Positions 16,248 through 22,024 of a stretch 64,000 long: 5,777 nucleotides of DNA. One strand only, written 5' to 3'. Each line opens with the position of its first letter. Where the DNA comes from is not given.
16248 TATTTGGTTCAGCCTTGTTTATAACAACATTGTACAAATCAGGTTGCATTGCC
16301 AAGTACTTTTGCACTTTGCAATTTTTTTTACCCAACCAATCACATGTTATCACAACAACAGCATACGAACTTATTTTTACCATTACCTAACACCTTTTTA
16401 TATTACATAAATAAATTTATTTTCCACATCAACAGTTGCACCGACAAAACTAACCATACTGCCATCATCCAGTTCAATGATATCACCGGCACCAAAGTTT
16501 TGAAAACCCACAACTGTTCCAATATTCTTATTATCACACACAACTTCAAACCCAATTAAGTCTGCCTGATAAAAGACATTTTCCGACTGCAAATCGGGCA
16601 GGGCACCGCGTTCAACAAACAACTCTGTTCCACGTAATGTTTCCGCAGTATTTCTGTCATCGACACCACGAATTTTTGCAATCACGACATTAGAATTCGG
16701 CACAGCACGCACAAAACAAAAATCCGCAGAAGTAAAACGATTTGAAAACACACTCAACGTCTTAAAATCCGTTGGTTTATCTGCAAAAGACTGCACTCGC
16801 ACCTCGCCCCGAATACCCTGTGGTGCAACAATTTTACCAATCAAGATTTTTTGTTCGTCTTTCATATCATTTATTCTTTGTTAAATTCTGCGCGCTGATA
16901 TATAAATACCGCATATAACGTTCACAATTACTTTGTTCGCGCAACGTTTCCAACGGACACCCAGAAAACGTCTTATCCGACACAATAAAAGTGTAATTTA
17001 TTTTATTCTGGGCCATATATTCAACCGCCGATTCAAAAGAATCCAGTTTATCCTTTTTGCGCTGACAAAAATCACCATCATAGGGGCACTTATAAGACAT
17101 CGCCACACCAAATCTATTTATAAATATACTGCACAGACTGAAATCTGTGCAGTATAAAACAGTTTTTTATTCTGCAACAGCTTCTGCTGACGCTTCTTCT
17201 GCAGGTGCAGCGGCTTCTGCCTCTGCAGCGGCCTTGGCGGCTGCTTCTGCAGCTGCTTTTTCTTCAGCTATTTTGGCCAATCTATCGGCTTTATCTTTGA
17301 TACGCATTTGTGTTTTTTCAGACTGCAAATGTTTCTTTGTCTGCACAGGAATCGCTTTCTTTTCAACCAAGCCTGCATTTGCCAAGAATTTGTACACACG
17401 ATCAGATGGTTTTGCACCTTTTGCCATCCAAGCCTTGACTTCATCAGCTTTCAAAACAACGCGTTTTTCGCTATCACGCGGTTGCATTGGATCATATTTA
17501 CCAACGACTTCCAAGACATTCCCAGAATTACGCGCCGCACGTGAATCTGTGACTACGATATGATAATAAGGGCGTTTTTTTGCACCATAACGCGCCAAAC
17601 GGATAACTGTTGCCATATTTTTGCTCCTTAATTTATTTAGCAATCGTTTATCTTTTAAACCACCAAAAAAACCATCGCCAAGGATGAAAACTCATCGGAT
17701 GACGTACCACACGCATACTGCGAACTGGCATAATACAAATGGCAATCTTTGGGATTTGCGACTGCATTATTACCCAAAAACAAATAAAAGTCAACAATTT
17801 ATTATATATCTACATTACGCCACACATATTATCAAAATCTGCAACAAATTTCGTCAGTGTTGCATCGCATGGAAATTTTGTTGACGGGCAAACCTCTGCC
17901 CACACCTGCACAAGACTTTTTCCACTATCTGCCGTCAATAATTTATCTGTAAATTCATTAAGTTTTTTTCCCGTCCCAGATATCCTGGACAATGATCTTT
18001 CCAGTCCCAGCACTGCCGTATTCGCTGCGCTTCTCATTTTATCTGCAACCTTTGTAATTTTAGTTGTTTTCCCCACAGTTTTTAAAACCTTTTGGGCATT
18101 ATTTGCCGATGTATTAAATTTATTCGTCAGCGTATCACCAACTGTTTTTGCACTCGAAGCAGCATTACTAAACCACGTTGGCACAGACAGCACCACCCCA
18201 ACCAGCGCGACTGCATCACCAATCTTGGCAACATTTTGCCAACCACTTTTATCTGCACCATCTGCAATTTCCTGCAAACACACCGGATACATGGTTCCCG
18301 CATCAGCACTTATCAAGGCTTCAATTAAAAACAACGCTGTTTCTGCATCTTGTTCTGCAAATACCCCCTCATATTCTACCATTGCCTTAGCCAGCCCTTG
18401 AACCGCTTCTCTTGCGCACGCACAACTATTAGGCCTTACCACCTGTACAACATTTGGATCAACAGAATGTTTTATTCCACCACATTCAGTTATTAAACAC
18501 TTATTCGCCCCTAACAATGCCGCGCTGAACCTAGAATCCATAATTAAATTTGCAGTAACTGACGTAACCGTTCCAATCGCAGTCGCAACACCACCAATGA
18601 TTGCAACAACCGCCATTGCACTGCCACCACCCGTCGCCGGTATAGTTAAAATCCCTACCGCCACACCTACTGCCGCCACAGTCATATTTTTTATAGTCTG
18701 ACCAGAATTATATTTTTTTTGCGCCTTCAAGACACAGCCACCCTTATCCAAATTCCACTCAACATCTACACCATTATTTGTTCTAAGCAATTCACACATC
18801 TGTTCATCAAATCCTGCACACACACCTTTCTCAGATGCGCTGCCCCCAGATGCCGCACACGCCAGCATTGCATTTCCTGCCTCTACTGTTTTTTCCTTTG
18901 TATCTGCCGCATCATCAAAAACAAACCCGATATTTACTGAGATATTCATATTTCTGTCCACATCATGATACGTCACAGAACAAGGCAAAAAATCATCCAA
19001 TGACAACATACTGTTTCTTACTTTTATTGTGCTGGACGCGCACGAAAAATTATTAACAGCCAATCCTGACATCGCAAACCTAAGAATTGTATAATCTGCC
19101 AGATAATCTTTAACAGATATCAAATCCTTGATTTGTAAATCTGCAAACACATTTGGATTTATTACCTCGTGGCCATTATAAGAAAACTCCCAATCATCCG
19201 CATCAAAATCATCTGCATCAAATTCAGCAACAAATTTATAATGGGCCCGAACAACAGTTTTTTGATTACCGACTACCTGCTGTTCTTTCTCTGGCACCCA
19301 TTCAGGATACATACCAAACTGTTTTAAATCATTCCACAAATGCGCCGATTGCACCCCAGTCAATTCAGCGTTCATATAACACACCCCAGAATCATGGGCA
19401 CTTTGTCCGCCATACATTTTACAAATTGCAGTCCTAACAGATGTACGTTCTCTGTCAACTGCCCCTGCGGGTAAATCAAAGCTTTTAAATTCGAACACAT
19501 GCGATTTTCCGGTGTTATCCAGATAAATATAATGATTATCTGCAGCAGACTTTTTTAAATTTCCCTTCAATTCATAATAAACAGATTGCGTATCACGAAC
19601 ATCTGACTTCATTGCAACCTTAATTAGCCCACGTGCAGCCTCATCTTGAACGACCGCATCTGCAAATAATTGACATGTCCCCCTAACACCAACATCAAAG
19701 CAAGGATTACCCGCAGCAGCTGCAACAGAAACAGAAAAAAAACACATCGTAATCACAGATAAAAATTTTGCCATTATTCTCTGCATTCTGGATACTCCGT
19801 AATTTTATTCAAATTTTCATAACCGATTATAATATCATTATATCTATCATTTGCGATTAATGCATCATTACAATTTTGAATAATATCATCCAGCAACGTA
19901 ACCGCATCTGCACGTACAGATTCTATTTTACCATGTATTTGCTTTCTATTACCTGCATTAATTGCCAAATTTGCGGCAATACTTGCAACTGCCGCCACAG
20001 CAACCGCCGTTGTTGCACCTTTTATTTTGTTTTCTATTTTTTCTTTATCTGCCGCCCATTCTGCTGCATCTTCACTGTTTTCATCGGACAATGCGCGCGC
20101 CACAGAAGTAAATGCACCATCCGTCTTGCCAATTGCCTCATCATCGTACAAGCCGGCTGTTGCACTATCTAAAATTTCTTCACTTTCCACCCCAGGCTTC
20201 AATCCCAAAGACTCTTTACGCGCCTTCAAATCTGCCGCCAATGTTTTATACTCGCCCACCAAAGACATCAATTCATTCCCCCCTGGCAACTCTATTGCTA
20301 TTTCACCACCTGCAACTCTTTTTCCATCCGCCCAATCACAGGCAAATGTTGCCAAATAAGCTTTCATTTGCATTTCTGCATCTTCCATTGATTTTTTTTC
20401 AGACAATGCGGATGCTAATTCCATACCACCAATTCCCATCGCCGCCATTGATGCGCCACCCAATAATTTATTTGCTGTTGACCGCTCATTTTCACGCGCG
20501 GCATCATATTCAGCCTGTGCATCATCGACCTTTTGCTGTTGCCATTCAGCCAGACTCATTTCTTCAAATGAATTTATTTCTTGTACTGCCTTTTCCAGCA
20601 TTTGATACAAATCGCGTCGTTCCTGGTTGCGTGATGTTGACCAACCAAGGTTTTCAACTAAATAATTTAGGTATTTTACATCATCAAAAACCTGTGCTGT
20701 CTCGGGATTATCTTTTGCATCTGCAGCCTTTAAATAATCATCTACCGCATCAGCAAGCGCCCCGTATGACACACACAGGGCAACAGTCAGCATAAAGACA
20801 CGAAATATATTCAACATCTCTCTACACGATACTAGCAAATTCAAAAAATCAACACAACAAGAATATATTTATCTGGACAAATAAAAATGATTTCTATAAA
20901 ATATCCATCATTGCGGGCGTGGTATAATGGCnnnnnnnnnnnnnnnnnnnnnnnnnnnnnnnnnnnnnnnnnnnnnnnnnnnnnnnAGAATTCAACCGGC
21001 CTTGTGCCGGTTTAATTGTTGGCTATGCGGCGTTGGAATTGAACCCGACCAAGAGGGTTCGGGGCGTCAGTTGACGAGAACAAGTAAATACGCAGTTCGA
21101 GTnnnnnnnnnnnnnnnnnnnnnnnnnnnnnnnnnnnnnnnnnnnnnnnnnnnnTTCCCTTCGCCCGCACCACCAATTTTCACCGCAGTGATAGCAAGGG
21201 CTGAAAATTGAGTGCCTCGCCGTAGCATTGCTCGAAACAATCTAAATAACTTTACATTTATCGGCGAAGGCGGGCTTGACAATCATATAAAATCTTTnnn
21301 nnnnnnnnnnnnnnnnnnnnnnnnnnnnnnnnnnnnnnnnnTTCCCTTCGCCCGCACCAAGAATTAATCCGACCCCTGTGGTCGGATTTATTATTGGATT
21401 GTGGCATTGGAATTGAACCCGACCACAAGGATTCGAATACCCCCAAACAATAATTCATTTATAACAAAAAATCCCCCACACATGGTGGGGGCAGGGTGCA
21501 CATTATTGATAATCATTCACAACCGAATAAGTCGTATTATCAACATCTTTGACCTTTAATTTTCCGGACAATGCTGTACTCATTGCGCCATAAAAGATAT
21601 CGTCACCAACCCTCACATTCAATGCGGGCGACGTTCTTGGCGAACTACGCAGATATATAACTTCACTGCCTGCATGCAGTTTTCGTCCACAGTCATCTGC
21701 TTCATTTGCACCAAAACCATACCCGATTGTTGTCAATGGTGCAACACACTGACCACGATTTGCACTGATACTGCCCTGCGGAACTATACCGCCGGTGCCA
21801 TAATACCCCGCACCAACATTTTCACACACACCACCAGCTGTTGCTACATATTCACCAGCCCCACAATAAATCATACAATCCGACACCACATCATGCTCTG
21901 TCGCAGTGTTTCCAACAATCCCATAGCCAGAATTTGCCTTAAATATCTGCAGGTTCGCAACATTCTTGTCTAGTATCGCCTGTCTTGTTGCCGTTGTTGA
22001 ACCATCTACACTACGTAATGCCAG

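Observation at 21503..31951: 3482-aa secreted giant combining BspA-LRR, Listeria-Bacteroides repeats and about 1600 aa of eukaryote-like CXXC repeats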

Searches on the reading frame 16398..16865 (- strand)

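Call 11: search_protein_families(library=pfam, proteins=[window:16398-16865:-], max_evalue=0.001)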
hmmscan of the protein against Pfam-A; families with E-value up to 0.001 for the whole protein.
window:16398-16865:- (155 aa): 3 families
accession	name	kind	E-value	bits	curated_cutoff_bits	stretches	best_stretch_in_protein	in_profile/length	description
PF01782.24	RimM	-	3.4e-18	66.1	23.5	1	9-86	2-82/84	RimM N-terminal domain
PF24986.1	PRC_RimM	-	8.6e-05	22.6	27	1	102-154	3-63/69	RimM PRC barrel domain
PF05239.21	PRC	-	0.00025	21.4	21.2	1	95-132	1-40/78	PRC-barrel domain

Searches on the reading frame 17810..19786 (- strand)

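Call 11: search_protein_families(library=pfam, proteins=[window:17810-19786:-], max_evalue=0.001)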
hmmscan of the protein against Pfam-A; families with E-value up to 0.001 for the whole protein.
window:17810-19786:- (658 aa): 0 families

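Call 73: search_protein_families(library=ncbifam, proteins=[window:17810-19783:-], max_evalue=0.01)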
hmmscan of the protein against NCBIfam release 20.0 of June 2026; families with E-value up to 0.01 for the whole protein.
window:17810-19783:- (657 aa): 1 family
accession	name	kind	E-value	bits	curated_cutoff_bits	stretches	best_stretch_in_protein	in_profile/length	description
NF033674.1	stress_OB_fold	domain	0.00031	20.9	35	1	9-95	4-69/111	NirD/YgiW/YdeI family stress tolerance protein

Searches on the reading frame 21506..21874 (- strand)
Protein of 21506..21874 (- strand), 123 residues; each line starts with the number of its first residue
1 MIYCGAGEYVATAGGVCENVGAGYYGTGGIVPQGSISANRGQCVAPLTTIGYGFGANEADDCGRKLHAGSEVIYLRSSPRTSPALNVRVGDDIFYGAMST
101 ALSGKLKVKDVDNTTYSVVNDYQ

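Call 21: find_related_loci(query=A2, collection=genome_contigs, flank=10000)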
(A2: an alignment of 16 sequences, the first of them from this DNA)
Query A2 (123 aa) in genome_contigs; peptide patterns used: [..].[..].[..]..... (x = any residue, [..] = any of these).
182 stretches matched a pattern; 115 encode a relative of the query (tblastn E <= 1e-3); the best 80 are kept; 80 distinct loci.
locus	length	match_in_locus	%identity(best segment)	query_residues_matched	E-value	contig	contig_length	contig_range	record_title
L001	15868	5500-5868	86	1-123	6e-65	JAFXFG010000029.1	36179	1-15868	MAG: Alphaproteobacteria bacterium isolate RGIG6362 Sheep_Rectum-4__c482791, whole genome shotgun sequence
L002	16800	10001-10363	72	1-123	5e-54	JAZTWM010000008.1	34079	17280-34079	MAG: Candidatus Enterousia sp. isolate T1900045333_YK20190022.MAGScoT_cleanbin_000042 SGB_6555_k141_2233247, whole genom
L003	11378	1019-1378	67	2-123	1e-47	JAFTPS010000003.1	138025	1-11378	MAG: Alphaproteobacteria bacterium isolate RGIG4037 Roe_deer_Cecum-5__c1035, whole genome shotgun sequence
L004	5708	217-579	69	2-123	1e-43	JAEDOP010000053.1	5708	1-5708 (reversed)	MAG: Alphaproteobacteria bacterium isolate MAG321 NODE_12596_length_5708_cov_4.709712, whole genome shotgun sequence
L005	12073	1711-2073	63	2-123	1e-46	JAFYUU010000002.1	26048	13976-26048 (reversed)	MAG: Alphaproteobacteria bacterium isolate RGIG7441 Water_buffalos_Colon-1__c143734, whole genome shotgun sequence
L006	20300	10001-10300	63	16-123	4e-37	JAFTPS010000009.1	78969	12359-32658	MAG: Alphaproteobacteria bacterium isolate RGIG4037 Roe_deer_Cecum-5__c3419, whole genome shotgun sequence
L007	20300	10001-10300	60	16-123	2e-37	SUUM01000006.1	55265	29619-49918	MAG: Alphaproteobacteria bacterium isolate SIG46 NODE_3399_length_55265_cov_6.463582, whole genome shotgun sequence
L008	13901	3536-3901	55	2-123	7e-36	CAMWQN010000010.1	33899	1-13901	MAG TPA_asm: uncultured Rickettsiales bacterium isolate SRR14411243_bin.1_metawrap_v1.3_MAG genome assembly, contig: NOD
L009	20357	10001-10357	54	2-121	9e-36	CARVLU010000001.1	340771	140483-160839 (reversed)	MAG TPA_asm: uncultured Alphaproteobacteria bacterium isolate MGBC118324 genome assembly, contig: MGBC118324.1, whole ge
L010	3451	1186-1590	54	4-121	4e-36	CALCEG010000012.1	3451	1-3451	MAG TPA_asm: uncultured Alphaproteobacteria bacterium isolate SRR6425765_bin.98_CONCOCT_v1.1_MAG genome assembly, contig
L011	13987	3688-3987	58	16-123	2e-35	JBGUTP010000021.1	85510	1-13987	MAG: Candidatus Enterousia sp. isolate fecal_MAG_67 fecal_MAG_67_contig_0021, whole genome shotgun sequence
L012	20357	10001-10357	54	2-121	4e-35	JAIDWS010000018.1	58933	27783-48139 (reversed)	MAG: Alphaproteobacteria bacterium isolate SC0372_S2_6 SC0372_S2_6_contig_18, whole genome shotgun sequence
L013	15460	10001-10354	55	2-121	7e-35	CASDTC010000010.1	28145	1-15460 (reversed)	uncultured proteobacterium isolate T11_L1_319319_idba_bin.126 genome assembly, contig: T11_L1_319319_idba_bin.126.fa_sca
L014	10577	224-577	55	4-121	4e-34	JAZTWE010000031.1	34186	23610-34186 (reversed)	MAG: Candidatus Enterousia sp. isolate T1900045334_YK20190023.MAGScoT_cleanbin_000100 SGB_6575_k141_3885124, whole genom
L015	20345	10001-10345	54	7-123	3e-34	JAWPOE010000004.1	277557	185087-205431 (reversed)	MAG: Alphaproteobacteria bacterium isolate KA0040-166 k141_717157, whole genome shotgun sequence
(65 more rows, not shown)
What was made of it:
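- Enterousia MAGs (call 21).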

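Call 75: search_protein_representatives(alignment_id=A2)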
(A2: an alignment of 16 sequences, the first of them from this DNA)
Query: 16 sequences, 122 profile positions. Proteins with E-value up to 0.001 (for the whole library): 692; up to 1e-10: 447; up to 1e-30: 230. The best 150 are listed.
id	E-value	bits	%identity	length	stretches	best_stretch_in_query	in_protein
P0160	6.9e-71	252.1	-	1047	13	2-121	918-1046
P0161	1.2e-66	238.3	-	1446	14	1-121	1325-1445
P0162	1.4e-64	231.7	-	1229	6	2-121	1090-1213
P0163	5.8e-63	226.5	-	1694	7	1-121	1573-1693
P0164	7.9e-63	226.1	-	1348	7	1-121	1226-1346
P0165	9.5e-60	216.1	-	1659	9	1-121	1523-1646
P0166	3.2e-59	214.4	-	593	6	1-121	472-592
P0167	4.4e-55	201.1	-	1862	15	1-121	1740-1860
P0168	8.8e-55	200.1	-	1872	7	2-121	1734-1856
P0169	1.5e-54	199.4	-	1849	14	1-121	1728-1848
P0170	3.3e-54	198.2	-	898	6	1-121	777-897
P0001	8.7e-54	196.9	-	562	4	1-122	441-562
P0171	7.4e-53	193.9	-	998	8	1-121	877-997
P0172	1.1e-52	193.4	-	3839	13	2-122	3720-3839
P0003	3.1e-52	191.8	-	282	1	1-122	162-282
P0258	1.7e-40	153.9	-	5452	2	1-121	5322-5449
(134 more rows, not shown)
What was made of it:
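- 21506..21874 (-): Conserved C-terminal module, aa 3360-3482 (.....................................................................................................-COOH). This is the hallmark of the family. Found in 115 genome loci (call 21) and in 692 / 447 / 230 cluster representatives at E 1e-3 / 1e-10 / 1e-30 (call 75).
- On Unnamed Enterousia Cys-rich protein family (defined here): There are 115 genome loci (call 21) and 692 cluster representatives (call 75).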

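Call 86: search_protein_families(library=pfam, alignment_id=A4, max_evalue=0.01)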
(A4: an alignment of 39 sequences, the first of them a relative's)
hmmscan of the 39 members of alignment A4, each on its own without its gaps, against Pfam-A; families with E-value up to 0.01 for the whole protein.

A. member 1, P0160 (1047 aa): 1 family
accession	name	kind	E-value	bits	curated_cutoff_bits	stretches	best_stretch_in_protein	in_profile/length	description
PF07699.19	Ephrin_rec_like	-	0.0026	17.9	23.1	1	820-854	6-39/48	Tyrosine-protein kinase ephrin type A/B receptor-like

B. families by the number of members that match (of 39 scanned): 5 families
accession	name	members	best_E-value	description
PF07699.19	Ephrin_rec_like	20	3.7e-10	Tyrosine-protein kinase ephrin type A/B receptor-like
PF09479.16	Flg_new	13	4.4e-31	Listeria-Bacteroides repeat domain (List_Bact_rpt)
PF23091.2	TNFR_ELAPOR1_6th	6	2.9e-06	ELAPOR1-like, TNF receptor-like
PF08481.16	GBS_Bsp-like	2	0.0019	GBS Bsp-like repeat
PF00754.31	F5_F8_type_C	1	0.0041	F5/8 type C domain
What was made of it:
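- On Ephrin_rec_like (PF07699, formerly GCC2_GCC3): 20/39 diverse family members match, best E 3.7e-10 (call 86).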

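Call 100: search_solved_structures(query=A2, max_evalue=10, show_alignments=2)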
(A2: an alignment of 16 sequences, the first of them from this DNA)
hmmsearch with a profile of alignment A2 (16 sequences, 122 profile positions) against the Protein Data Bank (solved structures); distinct sequences matched with E-value up to 10: 6.
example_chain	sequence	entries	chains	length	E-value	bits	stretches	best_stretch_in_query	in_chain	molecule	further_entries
8fn5_A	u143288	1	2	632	0.4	13.9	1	44-105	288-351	Glucosyltransferase-S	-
8wuc_a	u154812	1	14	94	0.63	13.2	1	54-103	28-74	Co-chaperonin GroES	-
9o9q_A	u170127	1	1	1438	7.2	9.8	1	44-105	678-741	Glucosyltransferase-S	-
9o9p_A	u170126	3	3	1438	7.2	9.8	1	44-105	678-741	Glucosyltransferase-S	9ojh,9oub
9ogx_A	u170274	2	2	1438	7.2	9.8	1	44-105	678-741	Glucosyltransferase-S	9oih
9oue_A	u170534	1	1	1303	8.4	9.6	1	44-105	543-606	Glucosyltransferase-S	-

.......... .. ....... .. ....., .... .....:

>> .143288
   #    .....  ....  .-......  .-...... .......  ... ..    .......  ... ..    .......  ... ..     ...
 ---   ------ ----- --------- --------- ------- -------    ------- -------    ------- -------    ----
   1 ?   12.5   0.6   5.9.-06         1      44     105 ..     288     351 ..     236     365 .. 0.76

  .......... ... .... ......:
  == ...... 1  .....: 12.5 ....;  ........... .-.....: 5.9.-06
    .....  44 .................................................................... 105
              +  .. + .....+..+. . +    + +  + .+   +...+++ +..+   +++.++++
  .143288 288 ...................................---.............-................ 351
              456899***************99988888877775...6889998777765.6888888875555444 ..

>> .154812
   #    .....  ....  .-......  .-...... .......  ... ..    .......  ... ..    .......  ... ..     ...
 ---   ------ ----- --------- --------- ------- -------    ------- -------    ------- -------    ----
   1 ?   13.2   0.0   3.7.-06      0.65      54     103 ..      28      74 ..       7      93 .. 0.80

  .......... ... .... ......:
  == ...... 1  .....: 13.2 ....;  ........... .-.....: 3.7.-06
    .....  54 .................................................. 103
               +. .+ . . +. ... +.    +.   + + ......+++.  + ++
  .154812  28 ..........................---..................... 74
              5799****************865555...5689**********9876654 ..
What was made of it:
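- Tried and rejected: A PDB profile search with the C-module alignment gave only noise, E 0.4 (call 100).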
